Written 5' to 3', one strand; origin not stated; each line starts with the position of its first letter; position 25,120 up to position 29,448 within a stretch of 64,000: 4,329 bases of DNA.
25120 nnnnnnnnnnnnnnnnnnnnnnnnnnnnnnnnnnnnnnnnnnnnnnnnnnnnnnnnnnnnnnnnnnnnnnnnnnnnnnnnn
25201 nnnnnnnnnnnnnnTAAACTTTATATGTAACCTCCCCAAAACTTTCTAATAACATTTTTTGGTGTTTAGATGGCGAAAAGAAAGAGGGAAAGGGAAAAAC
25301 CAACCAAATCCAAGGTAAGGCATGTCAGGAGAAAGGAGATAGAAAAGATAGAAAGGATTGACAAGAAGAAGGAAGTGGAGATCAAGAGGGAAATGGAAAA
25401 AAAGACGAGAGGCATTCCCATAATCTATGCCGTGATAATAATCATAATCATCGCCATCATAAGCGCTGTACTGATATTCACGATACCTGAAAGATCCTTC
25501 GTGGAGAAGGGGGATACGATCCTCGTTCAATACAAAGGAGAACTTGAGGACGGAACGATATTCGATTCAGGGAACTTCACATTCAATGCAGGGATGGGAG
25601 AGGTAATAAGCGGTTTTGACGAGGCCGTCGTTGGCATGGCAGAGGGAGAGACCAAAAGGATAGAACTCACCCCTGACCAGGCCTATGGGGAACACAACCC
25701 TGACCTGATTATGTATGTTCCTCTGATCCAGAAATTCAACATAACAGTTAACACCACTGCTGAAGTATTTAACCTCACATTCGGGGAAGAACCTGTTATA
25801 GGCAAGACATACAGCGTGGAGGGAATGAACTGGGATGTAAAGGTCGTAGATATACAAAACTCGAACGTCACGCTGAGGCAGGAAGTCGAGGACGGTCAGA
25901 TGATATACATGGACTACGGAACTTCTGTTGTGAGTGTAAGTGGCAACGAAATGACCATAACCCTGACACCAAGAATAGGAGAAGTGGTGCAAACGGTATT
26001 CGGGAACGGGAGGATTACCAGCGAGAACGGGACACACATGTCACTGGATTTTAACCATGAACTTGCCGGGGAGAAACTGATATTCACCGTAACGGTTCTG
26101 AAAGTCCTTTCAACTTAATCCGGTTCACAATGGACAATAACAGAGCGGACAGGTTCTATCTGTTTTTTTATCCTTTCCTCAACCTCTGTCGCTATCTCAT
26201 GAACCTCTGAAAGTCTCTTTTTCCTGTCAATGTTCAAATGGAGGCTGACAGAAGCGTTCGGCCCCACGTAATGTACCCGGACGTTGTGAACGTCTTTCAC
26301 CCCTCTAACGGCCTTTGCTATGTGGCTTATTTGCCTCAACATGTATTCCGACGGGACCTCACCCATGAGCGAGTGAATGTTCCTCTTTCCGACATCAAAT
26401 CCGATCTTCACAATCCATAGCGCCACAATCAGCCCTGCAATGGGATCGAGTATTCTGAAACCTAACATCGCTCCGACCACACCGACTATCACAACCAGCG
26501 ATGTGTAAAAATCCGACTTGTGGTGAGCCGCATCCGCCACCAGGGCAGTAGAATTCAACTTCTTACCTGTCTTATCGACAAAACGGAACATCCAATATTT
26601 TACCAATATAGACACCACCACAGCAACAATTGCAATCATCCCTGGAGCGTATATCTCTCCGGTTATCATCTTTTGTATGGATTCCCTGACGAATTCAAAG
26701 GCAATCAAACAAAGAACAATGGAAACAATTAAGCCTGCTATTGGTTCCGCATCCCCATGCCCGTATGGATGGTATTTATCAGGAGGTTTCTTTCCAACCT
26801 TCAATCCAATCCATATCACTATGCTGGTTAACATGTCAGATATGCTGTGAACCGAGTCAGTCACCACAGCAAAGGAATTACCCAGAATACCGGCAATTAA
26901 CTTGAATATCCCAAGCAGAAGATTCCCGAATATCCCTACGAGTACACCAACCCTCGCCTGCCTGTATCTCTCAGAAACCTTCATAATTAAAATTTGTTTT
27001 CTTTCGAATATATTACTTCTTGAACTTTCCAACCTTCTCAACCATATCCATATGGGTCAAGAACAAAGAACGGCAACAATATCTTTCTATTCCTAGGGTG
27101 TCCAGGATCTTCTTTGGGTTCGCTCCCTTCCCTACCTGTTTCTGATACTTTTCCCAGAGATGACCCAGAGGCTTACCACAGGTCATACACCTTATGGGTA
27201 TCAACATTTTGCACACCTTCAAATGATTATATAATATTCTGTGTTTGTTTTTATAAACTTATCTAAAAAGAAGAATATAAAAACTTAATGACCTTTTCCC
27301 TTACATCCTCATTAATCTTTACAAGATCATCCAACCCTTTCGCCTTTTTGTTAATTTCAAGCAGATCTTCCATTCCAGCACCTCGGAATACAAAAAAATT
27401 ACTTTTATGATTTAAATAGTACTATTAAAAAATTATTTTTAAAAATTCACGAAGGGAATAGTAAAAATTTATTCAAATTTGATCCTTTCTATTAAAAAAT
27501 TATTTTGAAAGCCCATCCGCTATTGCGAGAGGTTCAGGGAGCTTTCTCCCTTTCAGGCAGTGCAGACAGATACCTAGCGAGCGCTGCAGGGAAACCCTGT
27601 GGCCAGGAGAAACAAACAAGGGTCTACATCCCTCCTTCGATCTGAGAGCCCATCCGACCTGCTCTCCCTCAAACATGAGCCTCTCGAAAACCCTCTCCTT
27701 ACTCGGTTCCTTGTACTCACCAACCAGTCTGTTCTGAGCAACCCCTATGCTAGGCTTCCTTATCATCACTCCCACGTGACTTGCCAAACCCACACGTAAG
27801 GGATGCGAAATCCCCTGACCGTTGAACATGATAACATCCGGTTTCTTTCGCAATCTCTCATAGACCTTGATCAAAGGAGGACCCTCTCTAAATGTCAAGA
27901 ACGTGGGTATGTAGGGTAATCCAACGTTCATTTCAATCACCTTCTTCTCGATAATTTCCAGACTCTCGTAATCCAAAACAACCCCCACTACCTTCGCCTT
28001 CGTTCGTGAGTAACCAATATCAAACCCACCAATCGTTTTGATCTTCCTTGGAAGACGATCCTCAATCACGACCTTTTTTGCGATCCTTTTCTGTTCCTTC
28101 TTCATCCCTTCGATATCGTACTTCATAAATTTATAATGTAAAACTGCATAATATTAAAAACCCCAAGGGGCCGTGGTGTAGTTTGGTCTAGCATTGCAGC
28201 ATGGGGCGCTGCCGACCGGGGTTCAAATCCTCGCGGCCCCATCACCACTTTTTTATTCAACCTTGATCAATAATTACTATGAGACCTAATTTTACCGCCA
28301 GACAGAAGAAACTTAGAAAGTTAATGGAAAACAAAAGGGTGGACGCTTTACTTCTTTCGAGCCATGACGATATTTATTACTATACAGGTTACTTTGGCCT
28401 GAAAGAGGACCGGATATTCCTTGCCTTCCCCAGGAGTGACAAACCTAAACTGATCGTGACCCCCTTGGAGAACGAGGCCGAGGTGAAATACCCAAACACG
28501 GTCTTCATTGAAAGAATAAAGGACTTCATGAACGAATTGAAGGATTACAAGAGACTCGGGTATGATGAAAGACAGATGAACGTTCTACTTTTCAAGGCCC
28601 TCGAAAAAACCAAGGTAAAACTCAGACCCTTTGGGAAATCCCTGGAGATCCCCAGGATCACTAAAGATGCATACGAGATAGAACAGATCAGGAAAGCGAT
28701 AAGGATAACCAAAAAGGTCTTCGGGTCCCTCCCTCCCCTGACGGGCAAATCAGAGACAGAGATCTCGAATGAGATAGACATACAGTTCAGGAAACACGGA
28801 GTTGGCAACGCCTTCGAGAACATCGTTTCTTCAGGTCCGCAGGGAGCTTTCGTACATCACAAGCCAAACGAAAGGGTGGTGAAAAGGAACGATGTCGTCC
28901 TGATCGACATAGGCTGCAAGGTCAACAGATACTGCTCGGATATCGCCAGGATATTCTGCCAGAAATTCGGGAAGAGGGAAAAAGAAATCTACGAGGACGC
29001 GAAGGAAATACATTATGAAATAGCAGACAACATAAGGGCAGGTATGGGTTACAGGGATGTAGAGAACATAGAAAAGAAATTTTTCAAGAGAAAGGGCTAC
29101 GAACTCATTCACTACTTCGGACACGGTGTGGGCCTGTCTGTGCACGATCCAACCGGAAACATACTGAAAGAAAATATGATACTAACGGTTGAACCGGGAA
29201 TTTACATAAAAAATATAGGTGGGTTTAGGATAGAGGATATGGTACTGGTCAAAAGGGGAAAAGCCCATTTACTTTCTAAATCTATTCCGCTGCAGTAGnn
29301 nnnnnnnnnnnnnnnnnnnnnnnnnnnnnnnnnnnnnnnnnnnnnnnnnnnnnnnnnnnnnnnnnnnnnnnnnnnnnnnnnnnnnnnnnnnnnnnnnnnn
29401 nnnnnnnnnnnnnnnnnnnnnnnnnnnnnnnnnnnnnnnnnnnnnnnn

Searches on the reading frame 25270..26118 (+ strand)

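Call 26: search_protein_families(library=pfam, proteins=[window:25270-26118:+], max_evalue=0.00001)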
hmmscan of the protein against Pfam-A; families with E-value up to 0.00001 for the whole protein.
window:25270-26118:+ (282 aa): 1 family
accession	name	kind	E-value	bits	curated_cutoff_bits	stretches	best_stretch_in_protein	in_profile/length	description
PF00254.34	FKBP_C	-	5.8e-19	68.7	21.1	1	77-143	4-75/94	FKBP-type peptidyl-prolyl cis-trans isomerase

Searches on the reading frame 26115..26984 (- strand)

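Call 26: search_protein_families(library=pfam, proteins=[window:26115-26984:-], max_evalue=0.00001)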
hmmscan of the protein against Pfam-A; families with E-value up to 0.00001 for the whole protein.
window:26115-26984:- (289 aa): 2 families
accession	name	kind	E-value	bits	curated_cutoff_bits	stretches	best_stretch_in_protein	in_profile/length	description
PF01545.26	Cation_efflux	-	4.1e-49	167.5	26.6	1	15-207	2-198/198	Cation efflux family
PF16916.11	ZT_dimer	-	3.8e-18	65.7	26.7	1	212-288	2-77/78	Dimerisation domain of Zinc Transporter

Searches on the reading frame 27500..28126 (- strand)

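Call 26: search_protein_families(library=pfam, proteins=[window:27500-28126:-], max_evalue=0.00001)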
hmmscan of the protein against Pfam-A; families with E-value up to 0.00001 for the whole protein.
window:27500-28126:- (208 aa): 1 family
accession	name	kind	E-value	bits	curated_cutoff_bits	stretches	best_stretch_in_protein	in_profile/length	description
PF04493.20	Endonuclease_5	-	4.9e-65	219.3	23.4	1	14-204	2-197/198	Endonuclease V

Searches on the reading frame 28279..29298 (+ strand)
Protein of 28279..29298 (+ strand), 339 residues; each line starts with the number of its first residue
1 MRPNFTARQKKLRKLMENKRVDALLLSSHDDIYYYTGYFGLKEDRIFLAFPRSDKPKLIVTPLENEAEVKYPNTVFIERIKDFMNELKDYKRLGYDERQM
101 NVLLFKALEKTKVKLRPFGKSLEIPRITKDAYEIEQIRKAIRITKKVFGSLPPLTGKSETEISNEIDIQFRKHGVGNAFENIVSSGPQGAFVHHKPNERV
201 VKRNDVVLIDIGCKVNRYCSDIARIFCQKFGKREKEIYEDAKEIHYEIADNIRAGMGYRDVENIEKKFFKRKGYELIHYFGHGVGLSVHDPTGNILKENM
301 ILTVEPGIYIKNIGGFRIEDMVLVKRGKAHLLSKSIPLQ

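Call 26: search_protein_families(library=pfam, proteins=[window:28279-29298:+], max_evalue=0.00001)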
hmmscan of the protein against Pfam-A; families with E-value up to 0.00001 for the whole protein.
window:28279-29298:+ (339 aa): 2 families
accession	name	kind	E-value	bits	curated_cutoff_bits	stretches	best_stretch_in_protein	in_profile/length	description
PF00557.29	Peptidase_M24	-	5.4e-51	173.8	23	1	135-325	1-207/208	Metallopeptidase family M24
PF01321.24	Creatinase_N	-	8.2e-14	52.7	22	1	8-119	1-119/128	Creatinase/Prolidase N-terminal domain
